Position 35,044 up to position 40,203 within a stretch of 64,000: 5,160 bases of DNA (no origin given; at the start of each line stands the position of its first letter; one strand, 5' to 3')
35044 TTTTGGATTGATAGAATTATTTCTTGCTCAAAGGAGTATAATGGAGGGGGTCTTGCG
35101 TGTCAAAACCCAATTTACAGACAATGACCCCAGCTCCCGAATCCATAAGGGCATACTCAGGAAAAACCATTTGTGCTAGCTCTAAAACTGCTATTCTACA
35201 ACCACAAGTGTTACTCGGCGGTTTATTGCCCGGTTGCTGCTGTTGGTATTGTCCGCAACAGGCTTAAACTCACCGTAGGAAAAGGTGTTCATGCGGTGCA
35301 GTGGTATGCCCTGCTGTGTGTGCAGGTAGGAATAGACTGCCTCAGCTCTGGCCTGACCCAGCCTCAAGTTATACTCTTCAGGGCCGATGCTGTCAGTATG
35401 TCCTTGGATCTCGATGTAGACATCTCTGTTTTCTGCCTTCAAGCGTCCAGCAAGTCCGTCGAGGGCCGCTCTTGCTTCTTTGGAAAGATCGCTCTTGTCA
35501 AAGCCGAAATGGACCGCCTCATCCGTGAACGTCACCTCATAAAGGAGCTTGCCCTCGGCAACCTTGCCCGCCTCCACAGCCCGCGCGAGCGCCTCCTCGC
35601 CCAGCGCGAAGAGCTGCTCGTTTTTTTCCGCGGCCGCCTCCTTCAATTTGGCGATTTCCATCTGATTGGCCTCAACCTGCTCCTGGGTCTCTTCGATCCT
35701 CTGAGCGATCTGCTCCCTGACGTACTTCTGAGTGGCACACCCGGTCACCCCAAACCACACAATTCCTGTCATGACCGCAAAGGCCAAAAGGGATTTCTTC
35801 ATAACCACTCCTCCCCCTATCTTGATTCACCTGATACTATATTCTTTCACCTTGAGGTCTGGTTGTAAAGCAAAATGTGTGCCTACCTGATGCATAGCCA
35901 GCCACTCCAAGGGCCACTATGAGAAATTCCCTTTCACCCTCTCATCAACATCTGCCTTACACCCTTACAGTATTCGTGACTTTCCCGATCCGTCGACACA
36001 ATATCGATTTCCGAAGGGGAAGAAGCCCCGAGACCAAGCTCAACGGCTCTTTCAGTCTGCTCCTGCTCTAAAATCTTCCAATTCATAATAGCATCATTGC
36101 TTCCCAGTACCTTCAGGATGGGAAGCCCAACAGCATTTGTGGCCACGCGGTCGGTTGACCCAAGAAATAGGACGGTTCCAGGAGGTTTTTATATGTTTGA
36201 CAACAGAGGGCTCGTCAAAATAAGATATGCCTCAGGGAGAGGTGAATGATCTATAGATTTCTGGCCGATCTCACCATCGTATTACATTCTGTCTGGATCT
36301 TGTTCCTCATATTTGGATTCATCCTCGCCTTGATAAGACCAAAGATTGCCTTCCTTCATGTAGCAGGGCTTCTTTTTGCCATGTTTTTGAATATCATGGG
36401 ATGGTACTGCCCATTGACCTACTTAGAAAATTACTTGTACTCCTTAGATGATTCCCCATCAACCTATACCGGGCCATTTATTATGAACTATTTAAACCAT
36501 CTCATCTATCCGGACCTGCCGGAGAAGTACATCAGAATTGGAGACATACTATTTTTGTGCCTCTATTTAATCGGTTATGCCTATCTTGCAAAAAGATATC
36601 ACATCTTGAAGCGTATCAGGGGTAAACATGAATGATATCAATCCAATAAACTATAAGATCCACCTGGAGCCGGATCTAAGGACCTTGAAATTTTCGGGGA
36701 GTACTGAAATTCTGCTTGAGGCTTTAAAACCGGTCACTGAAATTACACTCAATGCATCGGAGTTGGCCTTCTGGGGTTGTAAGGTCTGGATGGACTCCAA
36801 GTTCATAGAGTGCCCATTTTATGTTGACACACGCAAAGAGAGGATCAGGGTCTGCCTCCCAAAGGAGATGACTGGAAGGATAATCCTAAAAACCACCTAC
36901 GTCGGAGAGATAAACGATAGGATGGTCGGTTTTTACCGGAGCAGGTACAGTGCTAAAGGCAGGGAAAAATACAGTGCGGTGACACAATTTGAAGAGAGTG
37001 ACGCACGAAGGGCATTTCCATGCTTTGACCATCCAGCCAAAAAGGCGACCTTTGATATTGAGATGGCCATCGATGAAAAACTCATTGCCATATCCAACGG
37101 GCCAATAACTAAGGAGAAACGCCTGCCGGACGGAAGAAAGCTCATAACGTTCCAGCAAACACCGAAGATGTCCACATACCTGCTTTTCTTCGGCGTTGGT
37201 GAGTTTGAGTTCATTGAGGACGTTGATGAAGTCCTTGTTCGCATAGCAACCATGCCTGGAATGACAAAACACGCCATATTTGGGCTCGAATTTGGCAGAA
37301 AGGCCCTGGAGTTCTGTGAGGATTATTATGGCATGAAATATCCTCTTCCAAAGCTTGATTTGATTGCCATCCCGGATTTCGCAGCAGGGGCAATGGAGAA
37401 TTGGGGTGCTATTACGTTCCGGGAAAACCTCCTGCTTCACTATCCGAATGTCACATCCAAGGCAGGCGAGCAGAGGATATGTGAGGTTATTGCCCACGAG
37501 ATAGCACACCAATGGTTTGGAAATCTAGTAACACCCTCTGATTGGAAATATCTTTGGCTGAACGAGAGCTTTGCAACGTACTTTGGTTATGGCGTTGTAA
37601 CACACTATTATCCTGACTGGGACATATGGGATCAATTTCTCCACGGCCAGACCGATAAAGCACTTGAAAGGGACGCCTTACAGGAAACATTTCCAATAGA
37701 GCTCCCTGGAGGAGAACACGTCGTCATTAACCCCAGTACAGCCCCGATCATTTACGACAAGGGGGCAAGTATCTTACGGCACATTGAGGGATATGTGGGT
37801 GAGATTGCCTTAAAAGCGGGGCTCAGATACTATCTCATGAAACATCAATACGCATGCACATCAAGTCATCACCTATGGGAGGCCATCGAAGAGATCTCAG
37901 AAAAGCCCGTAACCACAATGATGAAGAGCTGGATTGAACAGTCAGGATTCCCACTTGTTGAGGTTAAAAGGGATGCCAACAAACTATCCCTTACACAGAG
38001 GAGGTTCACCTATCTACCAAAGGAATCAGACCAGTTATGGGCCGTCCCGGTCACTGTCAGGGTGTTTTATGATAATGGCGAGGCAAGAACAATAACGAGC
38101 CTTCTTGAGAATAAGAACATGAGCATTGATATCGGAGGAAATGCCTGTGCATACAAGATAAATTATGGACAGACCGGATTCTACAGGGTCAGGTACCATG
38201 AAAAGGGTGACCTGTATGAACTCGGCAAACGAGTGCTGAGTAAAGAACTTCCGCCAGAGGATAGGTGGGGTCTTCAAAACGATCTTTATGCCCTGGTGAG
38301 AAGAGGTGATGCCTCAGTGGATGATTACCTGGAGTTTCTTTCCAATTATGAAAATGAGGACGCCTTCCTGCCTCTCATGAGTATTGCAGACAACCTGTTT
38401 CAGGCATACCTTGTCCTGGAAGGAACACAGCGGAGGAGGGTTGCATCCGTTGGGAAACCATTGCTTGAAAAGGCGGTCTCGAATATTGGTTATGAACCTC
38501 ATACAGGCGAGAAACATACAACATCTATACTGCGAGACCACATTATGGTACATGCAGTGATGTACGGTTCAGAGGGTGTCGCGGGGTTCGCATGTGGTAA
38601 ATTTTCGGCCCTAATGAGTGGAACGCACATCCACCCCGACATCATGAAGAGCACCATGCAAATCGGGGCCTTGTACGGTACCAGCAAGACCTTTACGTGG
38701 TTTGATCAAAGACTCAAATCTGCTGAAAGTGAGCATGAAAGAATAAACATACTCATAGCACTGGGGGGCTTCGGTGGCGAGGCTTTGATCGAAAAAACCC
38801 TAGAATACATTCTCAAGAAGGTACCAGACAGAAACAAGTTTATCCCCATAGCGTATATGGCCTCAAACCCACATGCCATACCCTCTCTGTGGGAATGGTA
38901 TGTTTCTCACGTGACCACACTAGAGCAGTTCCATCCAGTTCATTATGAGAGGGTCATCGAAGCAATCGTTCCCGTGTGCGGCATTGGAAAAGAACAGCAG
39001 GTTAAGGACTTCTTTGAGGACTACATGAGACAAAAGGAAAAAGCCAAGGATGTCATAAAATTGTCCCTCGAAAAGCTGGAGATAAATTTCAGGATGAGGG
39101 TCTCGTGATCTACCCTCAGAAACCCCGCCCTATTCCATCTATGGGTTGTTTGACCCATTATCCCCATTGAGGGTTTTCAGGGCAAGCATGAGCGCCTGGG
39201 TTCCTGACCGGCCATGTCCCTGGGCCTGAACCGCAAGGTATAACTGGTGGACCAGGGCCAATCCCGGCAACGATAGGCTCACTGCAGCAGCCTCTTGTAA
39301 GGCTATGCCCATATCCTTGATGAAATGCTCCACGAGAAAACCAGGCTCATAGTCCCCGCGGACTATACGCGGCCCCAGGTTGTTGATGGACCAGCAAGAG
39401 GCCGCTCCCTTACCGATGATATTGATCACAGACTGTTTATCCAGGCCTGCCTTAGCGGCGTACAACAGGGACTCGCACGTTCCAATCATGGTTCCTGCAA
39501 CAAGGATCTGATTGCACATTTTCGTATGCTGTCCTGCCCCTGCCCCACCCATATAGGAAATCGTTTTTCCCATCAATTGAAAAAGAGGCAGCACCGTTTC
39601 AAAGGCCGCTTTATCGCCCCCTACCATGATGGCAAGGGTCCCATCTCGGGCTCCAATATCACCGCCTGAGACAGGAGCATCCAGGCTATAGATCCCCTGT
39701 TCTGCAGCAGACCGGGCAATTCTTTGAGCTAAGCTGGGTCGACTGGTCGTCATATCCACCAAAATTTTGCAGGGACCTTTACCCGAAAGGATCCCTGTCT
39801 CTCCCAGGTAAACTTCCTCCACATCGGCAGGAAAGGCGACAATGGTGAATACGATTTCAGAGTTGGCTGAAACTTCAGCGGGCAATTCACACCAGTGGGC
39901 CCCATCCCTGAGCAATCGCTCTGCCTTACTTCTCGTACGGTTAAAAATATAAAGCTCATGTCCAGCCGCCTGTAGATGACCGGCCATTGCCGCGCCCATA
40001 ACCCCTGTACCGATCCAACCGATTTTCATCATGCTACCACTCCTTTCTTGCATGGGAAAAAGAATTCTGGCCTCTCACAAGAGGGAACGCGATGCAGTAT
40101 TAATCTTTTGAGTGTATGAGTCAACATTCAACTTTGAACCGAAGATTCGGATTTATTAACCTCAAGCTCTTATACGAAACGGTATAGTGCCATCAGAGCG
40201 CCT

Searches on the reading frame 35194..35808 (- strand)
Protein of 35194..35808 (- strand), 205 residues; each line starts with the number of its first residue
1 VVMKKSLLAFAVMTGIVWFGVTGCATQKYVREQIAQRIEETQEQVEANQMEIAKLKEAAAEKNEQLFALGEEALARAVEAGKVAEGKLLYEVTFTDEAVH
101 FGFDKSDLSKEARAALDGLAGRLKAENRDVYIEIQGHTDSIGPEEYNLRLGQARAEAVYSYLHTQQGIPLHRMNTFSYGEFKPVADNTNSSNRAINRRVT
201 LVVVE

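Call 43: search_protein_families(library=pfam, proteins=[window:35194-35808:-], max_evalue=0.001)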
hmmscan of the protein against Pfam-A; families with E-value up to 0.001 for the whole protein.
window:35194-35808:- (205 aa): 1 family
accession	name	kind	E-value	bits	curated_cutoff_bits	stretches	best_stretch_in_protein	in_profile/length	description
PF00691.25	OmpA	-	4.6e-21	75.4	27.2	1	101-197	2-98/98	OmpA family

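Call 55: search_protein_families(library=ncbifam, proteins=[window:35194-35808:-], max_evalue=0.001)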
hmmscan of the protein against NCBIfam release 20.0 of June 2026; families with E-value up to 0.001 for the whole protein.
window:35194-35808:- (205 aa): 38 families (the best 25 are shown)
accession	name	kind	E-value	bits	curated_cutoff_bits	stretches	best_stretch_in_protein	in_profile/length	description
NF053611.1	YiaD_Gzip_OmpA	equivalog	6.4e-29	101.1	175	1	91-202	97-205/206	YiaD family glycine zipper/OmpA-like lipoprotein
NF053612.1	anchor_PA1041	equivalog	3.3e-28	99.3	250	1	92-203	125-235/236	PA1041 family peptidoglycan-binding anchor lipoprotein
NF045787.1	OmpABordt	equivalog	8.5e-25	87.6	200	1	79-204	72-190/194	outer membrane protein OmpA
TIGR02802.1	Pal_lipo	equivalog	1.7e-24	85.9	125.35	1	99-202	2-103/104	peptidoglycan-associated lipoprotein Pal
NF053613.1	OMP_toxin_LptF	equivalog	1.4e-22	80.6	400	1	35-202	82-244/256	lipotoxin F family OmpA-related lipoprotein LptF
NF053585.1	OMP_LP_YfiB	equivalog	3e-21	76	128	1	97-204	56-161/163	outer membrane lipoprotein YfiB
TIGR03789.1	pdsO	hypoth_equivalog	8.8e-20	71.4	152.2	1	21-202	68-242/243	sortase-associated OmpA-like protein PdsO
NF052230.1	T9SS_PorE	exception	1.7e-17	63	600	1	97-184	515-600/648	PorE family type IX secretion system protein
NF006541.1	PRK09038.1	equivalog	2.5e-17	63.3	283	1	32-203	70-248/253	flagellar motor protein MotD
NF007804.1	PRK10510.1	equivalog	9.8e-16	57.8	307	1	98-202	113-215/219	OmpA family lipoprotein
NF008067.1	PRK10802.1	equivalog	1.3e-15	57.7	261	1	95-202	65-170/171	peptidoglycan-associated lipoprotein Pal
NF053607.1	CHU_0125_OmpA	equivalog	1.8e-15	56.5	620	1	87-205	521-638/639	CHU_0125 family OmpA-like outer membrane integrity protein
NF033763.1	exchanger_TraB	exception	1.8e-15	55.9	700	1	97-203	392-497/522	outer membrane exchange protein TraB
NF045788.1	Omp38Acinit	equivalog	1e-14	54.4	500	1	97-201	241-344/354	outer membrane protein Omp38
NF005382.1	PRK06925.1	equivalog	2e-14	54.4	264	1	69-204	91-224/225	flagellar motor protein MotS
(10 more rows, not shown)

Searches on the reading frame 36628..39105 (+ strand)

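Call 43: search_protein_families(library=pfam, proteins=[window:36628-39105:+], max_evalue=0.001)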
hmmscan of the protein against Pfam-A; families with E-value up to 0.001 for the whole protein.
window:36628-39105:+ (826 aa): 3 families
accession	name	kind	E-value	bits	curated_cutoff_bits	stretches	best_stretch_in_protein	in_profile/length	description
PF01433.26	Peptidase_M1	-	3.4e-69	233.2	27.7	1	219-435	2-218/218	Peptidase family M1 domain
PF11838.14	ERAP1_C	-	1.3e-51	176.3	38.2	1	509-818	2-317/318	ERAP1-like C-terminal domain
PF17900.6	Peptidase_M1_N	-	7.2e-51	173.4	25.8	1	6-185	2-186/186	Peptidase M1 N-terminal domain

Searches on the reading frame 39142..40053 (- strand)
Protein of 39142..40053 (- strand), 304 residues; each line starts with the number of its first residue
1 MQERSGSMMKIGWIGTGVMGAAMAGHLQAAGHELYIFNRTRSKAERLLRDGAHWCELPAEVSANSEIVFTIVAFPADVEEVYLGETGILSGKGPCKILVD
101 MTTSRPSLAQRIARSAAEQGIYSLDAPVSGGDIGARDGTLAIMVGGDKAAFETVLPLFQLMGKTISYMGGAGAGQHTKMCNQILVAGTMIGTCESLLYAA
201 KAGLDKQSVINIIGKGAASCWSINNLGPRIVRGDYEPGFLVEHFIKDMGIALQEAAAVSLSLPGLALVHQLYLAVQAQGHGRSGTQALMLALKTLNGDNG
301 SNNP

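Call 43: search_protein_families(library=pfam, proteins=[window:39142-40053:-], max_evalue=0.001)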
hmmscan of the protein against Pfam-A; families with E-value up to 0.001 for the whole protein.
window:39142-40053:- (304 aa): 6 families
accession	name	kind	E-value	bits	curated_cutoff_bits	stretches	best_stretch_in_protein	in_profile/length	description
PF03446.21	NAD_binding_2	-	5.7e-52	176.4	21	1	10-169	1-161/161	NAD binding domain of 6-phosphogluconate dehydrogenase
PF14833.11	NAD_binding_11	-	3e-35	121.6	30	1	172-289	1-119/122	NAD-binding of NADP-dependent 3-hydroxyisobutyrate dehydrogenase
PF03807.23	F420_oxidored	-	5.7e-08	33.7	21.6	1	10-82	1-76/94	NADP oxidoreductase coenzyme F420-dependent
PF01488.26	Shikimate_DH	-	3.5e-05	24.3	24.3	1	8-51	12-56/138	Shikimate / quinate 5-dehydrogenase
PF02826.25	2-Hacid_dh_C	-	6.4e-05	22.8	25.1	1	7-73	35-100/178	D-isomer specific 2-hydroxyacid dehydrogenase, NAD binding domain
PF02558.23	ApbA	-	0.0004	20.5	22.2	1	12-53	2-42/150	Ketopantoate reductase PanE/ApbA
